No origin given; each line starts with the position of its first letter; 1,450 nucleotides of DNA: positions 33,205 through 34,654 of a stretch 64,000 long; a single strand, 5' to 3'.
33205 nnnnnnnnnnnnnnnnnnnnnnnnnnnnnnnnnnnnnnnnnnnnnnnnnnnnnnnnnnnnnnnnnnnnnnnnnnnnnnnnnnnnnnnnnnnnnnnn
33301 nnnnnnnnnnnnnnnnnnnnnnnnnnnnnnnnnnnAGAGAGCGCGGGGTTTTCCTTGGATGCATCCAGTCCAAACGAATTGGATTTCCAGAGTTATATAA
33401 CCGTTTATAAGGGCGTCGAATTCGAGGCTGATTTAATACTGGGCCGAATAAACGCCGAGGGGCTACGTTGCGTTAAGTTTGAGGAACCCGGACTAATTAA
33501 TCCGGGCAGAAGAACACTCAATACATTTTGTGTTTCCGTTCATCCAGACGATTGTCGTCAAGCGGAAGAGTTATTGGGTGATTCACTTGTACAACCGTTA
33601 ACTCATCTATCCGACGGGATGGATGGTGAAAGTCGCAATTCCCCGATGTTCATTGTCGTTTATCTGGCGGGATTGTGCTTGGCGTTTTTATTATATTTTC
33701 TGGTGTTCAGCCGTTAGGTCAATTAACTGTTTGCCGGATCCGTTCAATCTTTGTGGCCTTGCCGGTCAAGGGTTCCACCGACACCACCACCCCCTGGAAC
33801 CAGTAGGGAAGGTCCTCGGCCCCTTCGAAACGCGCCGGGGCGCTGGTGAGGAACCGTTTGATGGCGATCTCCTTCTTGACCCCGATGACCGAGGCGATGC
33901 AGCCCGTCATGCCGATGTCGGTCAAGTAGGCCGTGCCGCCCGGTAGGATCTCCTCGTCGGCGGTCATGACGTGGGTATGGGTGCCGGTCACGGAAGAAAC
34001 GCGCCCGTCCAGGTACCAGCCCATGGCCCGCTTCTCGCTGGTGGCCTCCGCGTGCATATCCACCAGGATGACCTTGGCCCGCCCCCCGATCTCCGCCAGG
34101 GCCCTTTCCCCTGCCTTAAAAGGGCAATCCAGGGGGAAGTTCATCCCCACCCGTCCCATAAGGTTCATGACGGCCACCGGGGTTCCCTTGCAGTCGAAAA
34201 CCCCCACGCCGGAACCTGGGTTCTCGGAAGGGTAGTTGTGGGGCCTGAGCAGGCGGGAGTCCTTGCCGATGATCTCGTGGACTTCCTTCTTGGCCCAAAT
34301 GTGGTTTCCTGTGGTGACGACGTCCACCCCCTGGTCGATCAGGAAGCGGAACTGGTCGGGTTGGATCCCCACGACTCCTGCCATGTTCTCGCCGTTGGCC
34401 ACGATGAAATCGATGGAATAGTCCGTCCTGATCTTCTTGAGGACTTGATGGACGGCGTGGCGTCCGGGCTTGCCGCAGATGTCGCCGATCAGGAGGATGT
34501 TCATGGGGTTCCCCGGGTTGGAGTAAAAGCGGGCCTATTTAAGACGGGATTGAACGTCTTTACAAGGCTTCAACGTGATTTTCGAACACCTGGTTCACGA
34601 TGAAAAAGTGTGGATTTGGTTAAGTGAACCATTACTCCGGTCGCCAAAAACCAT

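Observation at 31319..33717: Uncharacterised four-gene envelope cassette: two secreted proteins sharing a tethered TPR-like domain (one on an outer-membrane beta-barrel anchor) plus two DUF2007-like small proteins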

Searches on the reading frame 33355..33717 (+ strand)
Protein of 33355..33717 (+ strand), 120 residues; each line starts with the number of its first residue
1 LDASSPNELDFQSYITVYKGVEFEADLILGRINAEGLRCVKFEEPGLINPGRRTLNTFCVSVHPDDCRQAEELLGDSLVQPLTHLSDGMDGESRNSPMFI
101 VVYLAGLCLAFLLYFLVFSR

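Call 3: search_protein_families(library=pfam, proteins=[window:33355-33717:+], max_evalue=1)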
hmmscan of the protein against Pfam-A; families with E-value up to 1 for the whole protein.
window:33355-33717:+ (120 aa): 0 families

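Call 4: search_protein_families(library=ncbifam, proteins=[window:33355-33717:+], max_evalue=1)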
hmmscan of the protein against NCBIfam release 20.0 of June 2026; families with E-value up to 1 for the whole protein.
window:33355-33717:+ (120 aa): 1 family
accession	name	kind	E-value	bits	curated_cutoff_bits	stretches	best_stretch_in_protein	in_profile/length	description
NF040569.1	DUF2007_rel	subfamily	0.22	11.8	55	1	10-50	5-47/74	DUF2007-related protein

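Call 46: find_homologous_proteins(query=window:33355-33714:+, max_evalue=0.01)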
Query window:33355-33714:+: 1 candidates shared short words with the query, none scored E <= 0.01.
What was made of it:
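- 33355..33717 (+): g4: doubtful 120-codon orphan ORF with a TTG start. It has a weak g3/DUF2007-like N-terminal part and a strongly hydrophobic C-terminal segment (residues about 99-117). No homologue (call 46).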

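Call 83: search_protein_families(library=padloc, proteins=[window:33355-33714:+], max_evalue=0.01)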
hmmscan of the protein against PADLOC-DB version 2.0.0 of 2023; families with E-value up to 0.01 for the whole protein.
window:33355-33714:+ (120 aa): 0 families

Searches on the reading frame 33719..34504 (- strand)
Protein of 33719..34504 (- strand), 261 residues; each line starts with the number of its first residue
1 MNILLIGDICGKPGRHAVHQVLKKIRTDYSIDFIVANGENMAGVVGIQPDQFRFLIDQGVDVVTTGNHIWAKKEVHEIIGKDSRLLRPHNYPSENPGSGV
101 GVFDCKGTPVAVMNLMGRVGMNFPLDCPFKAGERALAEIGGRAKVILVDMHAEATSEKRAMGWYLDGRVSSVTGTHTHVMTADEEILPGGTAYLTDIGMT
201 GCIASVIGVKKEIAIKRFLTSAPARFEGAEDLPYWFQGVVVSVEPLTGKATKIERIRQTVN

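Call 3: search_protein_families(library=pfam, proteins=[window:33719-34504:-], max_evalue=1)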
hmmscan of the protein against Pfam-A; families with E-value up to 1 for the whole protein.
window:33719-34504:- (261 aa): 3 families
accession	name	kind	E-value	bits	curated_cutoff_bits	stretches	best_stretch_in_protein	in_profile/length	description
PF13277.11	YmdB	-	2.3e-103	345.3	27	1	4-256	1-253/253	YmdB-like protein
PF00149.33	Metallophos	-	7.5e-09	36.7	21.5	1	1-179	1-190/191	Calcineurin-like phosphoesterase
PF21274.3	Rng_hyd_C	-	0.061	14.1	27.5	1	127-179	11-63/107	Aromatic-ring hydroxylase, C-terminal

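Call 4: search_protein_families(library=ncbifam, proteins=[window:33719-34504:-], max_evalue=1)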
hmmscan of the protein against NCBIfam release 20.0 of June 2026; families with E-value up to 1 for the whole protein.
window:33719-34504:- (261 aa): 1 family
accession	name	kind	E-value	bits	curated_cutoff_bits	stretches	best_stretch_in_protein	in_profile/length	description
TIGR00282.1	TIGR00282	hypoth_equivalog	1.4e-84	283.7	254.15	1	1-258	1-258/266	TIGR00282 family metallophosphoesterase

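Call 43: find_encoding_contigs(protein=window:33719-34504:-, flank=10000, max_places=4)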
Protein window:33719-34504:- (261 aa): 5 contigs read that carry it; 4 places shown.
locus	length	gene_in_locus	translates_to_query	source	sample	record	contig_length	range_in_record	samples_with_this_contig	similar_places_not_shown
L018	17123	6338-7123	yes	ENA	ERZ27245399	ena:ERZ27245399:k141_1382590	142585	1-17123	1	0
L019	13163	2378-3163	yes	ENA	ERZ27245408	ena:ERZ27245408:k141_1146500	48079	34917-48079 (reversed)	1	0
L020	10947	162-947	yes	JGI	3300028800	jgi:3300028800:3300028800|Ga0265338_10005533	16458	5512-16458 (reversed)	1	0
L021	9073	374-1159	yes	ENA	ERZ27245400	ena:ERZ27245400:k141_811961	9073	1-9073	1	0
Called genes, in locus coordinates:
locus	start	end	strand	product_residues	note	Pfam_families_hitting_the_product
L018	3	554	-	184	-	?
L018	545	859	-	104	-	PF13428:TPR_14 (faint), PF14559:TPR_19 (weak), PF13431:TPR_17 (faint), PF07719:TPR_2 (faint), PF13174:TPR_6 (faint)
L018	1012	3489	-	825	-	PF00343:Phosphorylase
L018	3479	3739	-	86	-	-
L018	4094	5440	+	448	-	PF05496:RuvB_N, PF00158:Sigma54_activat (faint), PF13191:AAA_16 (faint), PF00004:AAA, PF01078:Mg_chelatase (faint), PF07728:AAA_5 (weak), PF16193:AAA_assoc_2, PF12002:MgsA_C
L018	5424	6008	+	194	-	PF01812:5-FTHF_cyc-lig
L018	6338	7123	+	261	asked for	PF00149:Metallophos, PF13277:YmdB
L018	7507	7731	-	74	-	-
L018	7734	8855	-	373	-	-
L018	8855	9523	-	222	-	PF07719:TPR_2 (faint)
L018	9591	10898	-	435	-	PF00202:Aminotran_3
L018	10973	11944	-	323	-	PF00490:ALAD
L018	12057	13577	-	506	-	PF00590:TP_methylase, PF02602:HEM4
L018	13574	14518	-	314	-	PF01379:Porphobil_deam, PF03900:Porphobil_deamC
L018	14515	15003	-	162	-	PF01488:Shikimate_DH, PF00745:GlutR_dimer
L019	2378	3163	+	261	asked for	PF00149:Metallophos, PF13277:YmdB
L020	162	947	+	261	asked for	PF00149:Metallophos, PF13277:YmdB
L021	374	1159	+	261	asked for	PF00149:Metallophos, PF13277:YmdB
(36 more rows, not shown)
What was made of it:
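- Tried and rejected: The public gene calls start at the ATG one codon later (call 43).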
